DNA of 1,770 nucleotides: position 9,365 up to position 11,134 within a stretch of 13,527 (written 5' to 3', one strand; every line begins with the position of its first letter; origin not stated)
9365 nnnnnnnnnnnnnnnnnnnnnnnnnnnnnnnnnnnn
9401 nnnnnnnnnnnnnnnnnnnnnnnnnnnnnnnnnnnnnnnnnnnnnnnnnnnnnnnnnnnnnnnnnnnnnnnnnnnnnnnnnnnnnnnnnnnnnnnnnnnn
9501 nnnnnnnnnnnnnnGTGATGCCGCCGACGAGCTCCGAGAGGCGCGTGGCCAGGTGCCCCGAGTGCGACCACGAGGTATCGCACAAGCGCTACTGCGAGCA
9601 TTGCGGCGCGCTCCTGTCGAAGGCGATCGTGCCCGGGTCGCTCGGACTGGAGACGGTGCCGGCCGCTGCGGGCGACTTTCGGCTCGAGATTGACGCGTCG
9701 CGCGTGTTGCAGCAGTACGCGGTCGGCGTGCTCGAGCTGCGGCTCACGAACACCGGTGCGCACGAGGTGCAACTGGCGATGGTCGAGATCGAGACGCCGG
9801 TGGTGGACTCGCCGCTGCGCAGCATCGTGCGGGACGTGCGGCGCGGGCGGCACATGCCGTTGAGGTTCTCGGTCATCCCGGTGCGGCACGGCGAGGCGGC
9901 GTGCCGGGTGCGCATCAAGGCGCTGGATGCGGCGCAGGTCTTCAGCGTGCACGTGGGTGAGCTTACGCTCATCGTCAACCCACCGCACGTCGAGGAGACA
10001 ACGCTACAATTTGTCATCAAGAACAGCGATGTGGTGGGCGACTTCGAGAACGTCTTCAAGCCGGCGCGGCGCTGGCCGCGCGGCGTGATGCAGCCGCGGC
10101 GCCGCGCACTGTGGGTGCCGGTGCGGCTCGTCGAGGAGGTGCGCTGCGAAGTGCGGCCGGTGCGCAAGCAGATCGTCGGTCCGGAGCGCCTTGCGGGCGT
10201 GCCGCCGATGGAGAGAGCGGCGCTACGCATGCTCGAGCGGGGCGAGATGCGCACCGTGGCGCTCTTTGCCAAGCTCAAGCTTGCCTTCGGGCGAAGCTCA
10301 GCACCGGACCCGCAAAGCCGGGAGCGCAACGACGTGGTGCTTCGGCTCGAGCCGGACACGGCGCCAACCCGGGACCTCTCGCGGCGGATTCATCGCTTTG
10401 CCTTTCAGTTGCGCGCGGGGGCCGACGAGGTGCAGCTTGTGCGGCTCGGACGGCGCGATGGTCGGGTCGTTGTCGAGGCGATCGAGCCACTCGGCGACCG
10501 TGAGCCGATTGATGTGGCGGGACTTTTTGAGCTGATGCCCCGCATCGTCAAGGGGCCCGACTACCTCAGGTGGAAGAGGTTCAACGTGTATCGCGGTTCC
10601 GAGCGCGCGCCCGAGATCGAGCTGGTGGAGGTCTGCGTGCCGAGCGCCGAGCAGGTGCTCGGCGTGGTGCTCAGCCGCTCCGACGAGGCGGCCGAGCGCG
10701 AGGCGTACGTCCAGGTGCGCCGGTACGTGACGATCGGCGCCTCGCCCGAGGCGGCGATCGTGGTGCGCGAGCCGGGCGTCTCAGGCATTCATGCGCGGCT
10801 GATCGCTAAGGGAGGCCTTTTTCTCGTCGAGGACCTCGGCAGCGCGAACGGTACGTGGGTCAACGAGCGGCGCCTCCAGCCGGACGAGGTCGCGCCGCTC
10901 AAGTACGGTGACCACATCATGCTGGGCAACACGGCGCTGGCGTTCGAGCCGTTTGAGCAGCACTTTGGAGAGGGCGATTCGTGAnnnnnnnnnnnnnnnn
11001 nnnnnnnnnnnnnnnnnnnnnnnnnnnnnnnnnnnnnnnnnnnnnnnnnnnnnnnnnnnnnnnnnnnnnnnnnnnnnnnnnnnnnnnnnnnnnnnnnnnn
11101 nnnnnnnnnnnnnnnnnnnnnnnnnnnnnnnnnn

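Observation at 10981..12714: Cytoplasmic Ser/Thr kinase fused to an FGE-sulfatase-like domain with atypical Cys spacing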

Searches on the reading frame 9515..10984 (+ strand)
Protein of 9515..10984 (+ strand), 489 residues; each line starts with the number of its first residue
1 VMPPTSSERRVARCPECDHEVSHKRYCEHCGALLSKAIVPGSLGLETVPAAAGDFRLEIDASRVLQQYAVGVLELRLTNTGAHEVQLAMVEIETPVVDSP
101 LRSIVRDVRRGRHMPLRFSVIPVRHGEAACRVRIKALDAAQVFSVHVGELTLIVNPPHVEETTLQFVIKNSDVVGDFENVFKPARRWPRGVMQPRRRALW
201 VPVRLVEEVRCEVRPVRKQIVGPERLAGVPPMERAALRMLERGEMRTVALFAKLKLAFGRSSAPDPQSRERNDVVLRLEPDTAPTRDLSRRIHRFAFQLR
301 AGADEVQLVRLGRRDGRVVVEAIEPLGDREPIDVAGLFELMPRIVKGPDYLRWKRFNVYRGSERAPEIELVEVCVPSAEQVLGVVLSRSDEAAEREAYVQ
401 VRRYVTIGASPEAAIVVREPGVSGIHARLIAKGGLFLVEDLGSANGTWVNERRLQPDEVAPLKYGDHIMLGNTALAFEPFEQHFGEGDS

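Call 4: search_protein_families(library=pfam, proteins=[window:9515-10984:+], max_evalue=0.01)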
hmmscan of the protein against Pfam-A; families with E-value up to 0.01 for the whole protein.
window:9515-10984:+ (489 aa): 2 families
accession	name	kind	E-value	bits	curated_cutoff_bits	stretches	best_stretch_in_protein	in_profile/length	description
PF00498.31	FHA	-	7.4e-17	62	20.7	1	405-471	1-67/67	FHA domain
PF16697.10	Yop-YscD_cpl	-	3.4e-12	46.9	33.2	1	404-479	18-92/94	Inner membrane component of T3SS, cytoplasmic domain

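Call 5: search_protein_families(library=ncbifam, proteins=[window:9515-10984:+], max_evalue=0.01)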
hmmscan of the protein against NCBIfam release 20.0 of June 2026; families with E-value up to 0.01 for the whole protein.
window:9515-10984:+ (489 aa): 5 families
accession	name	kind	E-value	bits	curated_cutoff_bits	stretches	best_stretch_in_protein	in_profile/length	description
NF049868.1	FhaB_Rv0019c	equivalog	4.9e-14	52.7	125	1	402-475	85-156/158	FHA domain-containing protein FhaB/FipA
TIGR03354.1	VI_FHA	hypoth_equivalog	7.8e-09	35.8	120.25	1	402-475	23-99/420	type VI secretion system-associated FHA domain protein TagH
NF041660.2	oxygluDhInhib_OdhI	equivalog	1.9e-08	34.3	200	1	385-477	40-127/130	oxoglutarate dehydrogenase inhibitor Odhl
NF033760.1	gliding_GltG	equivalog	4.3e-06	25.5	650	1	405-478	26-97/650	adventurous gliding motility protein GltG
NF052573.1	HisKinEspAMyxo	equivalog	3.2e-05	22.2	1400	1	377-473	20-114/755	serine histidine kinase EspA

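Call 28: search_protein_families(library=padloc, proteins=[window:9518-10984:+], max_evalue=0.01)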
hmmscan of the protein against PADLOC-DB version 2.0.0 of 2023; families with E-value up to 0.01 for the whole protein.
window:9518-10984:+ (488 aa): 0 families

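Call 30: search_solved_structures(query=window:9518-10984:+, max_evalue=1)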
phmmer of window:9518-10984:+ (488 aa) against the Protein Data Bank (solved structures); distinct sequences matched with E-value up to 1: 39.
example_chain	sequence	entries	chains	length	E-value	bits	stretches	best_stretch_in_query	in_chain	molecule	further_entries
1uht_A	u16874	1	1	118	1.6e-06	30.5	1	413-472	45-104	expressed protein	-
6i2q_B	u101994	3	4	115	2.3e-06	30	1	386-476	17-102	Glycogen accumulation regulator GarA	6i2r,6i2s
8p5r_G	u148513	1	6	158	4.5e-06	29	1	384-476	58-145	Glycogen accumulation regulator GarA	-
2kb3_A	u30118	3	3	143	5.3e-05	25.5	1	387-476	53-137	Oxoglutarate dehydrogenase inhibitor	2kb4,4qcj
8p5x_G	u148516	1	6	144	5.4e-05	25.5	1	387-476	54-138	Oxoglutarate dehydrogenase inhibitor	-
6hc1_A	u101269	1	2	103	9.4e-05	24.7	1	402-476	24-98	GGDEF domain protein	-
6hc0_B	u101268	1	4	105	9.6e-05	24.7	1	402-476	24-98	GGDEF domain protein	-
2kkl_A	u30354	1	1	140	0.00016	23.9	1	385-476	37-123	Uncharacterized protein Mb1858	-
2n84_A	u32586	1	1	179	0.00017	23.8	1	406-474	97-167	Uncharacterized protein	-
2kfu_A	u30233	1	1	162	0.00018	23.8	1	385-477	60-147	Rv1827 pThr 22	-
6i2p_D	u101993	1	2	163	0.00018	23.8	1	385-477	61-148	Glycogen accumulation regulator GarA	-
7rj3_A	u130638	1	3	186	0.00025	23.3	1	385-477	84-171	Glycogen accumulation regulator GarA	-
3gqs_A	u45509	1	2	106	0.00064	21.9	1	401-472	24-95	Adenylate cyclase-like protein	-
6hbz_A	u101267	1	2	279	0.00089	21.5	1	403-476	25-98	GGDEF domain protein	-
3hx1_A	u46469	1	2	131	0.005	19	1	375-471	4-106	Slr1951 protein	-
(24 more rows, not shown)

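Call 59: find_homologous_proteins(query=window:9518-10981:+)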
Query window:9518-10981:+ (488 aa): 27 proteins with E <= 0.001 among 8000 candidates.
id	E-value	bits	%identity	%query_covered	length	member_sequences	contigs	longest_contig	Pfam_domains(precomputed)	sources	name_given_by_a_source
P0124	4.0e-237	806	76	100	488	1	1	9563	PF00498.32,PF16697.11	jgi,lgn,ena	-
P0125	1.9e-235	800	75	100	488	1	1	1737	PF00498.32,PF16697.11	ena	-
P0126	6.5e-221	752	70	100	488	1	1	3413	PF00498.32,PF16697.11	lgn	-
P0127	1.4e-219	748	70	100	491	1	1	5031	PF00498.32,PF16697.11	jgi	jgi:hypothetical protein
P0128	1.2e-218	745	71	100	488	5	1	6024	PF00498.32,PF16697.11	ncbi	-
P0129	4.5e-217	740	71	100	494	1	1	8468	PF00498.32,PF16697.11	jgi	jgi:hypothetical protein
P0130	6.9e-193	660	63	100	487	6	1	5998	PF00498.32,PF16697.11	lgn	-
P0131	1.9e-189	649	62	99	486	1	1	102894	PF00498.32,PF16697.11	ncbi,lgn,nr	ncbi:MAG: FHA domain-containing protein [Verrucomicrobia bacterium]|nr:FHA domain-containing protein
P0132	9.0e-168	577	70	79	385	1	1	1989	PF00498.32,PF16697.11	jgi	jgi:hypothetical protein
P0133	1.4e-15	75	49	12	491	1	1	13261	PF00498.32,PF16697.11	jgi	jgi:pSer/pThr/pTyr-binding forkhead associated (FHA) protein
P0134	1.5e-11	62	42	16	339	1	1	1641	PF00498.32,PF16697.11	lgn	-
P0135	3.8e-10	57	47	14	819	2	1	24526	PF00498.32,PF01061.30,PF00005.34,PF16697.11,PF12698.14,PF13304.13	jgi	jgi:ABC-type multidrug transport system ATPase subunit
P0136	4.6e-10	57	53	10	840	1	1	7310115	PF00498.32,PF01061.30,PF00005.34,PF16697.11,PF12698.14,PF13304.13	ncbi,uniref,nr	ncbi:ABC transporter [Nocardia mangyaensis]|uniref:ABC transporter n=1 Tax=Nocardia mangyaensis TaxI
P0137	7.0e-10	57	44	14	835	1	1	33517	PF00498.32,PF01061.30,PF00005.34,PF16697.11,PF12698.14,PF13304.13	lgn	-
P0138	7.7e-10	56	40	18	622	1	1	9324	PF00498.32,PF16697.11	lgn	-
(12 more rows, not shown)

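Call 60: find_encoding_contigs(protein=P0131, flank=9000, max_places=2)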
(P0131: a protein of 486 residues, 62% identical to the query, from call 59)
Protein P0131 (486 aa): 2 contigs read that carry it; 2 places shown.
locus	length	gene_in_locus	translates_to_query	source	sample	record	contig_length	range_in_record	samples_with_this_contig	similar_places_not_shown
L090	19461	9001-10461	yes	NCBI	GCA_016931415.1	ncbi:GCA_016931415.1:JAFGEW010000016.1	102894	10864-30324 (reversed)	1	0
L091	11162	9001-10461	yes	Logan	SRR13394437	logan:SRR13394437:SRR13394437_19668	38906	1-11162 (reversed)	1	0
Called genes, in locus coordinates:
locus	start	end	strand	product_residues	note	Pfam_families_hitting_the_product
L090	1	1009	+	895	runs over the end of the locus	PF01627:Hpt, PF02895:H-kinase_dim, PF02518:HATPase_c, PF01584:CheW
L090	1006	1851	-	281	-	PF08668:HDOD, PF01966:HD (weak)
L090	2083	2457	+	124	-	PF00072:Response_reg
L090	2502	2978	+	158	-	PF13690:CheX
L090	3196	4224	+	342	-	-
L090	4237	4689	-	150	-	PF05130:FlgN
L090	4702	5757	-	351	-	PF01408:GFO_IDH_MocA, PF02894:GFO_IDH_MocA_C, PF22725:GFO_IDH_MocA_C3 (weak)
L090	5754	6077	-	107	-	-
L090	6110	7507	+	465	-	PF12728:HTH_17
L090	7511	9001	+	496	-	PF12773:DZR, PF13240:Zn_Ribbon_1 (faint), PF13248:Zn_ribbon_3 (faint), PF24460:DUF7575 (faint), PF01145:Band_7 (faint)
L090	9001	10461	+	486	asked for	PF16697:Yop-YscD_cpl, PF00498:FHA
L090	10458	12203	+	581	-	PF00069:Pkinase, PF07714:PK_Tyr_Ser-Thr, PF03109:ABC1 (weak), PF03781:FGE-sulfatase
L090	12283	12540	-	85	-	PF00313:CSD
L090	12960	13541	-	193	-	PF07963:N_methyl, PF07596:SBP_bac_10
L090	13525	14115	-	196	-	-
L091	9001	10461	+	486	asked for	PF16697:Yop-YscD_cpl, PF00498:FHA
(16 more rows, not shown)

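Call 61: find_encoding_contigs(protein=P0130, flank=6000, max_places=2)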
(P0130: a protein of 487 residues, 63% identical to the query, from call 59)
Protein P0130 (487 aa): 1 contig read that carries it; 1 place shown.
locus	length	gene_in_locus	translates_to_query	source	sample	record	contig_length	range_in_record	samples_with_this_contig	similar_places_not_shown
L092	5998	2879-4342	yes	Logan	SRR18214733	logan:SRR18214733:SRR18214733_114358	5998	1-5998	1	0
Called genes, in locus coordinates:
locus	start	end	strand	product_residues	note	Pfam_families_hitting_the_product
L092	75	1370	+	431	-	PF12728:HTH_17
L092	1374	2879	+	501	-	PF12773:DZR, PF13240:Zn_Ribbon_1 (weak), PF13248:Zn_ribbon_3 (weak), PF24460:DUF7575 (faint), PF01145:Band_7 (weak)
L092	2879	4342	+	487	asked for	PF16697:Yop-YscD_cpl, PF00498:FHA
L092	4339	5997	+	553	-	?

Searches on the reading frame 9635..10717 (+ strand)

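Call 58: search_protein_families(library=pfam, proteins=[window:9635-10717:+], max_evalue=5)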
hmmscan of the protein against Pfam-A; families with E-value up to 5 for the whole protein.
seq(361 aa): 1 family
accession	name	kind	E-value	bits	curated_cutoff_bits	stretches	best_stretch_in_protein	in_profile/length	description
PF21060.3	Reovirus_L2_6th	-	0.067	14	27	1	75-131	2-62/98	Reovirus core-spike protein lambda-2 (L2), 6th domain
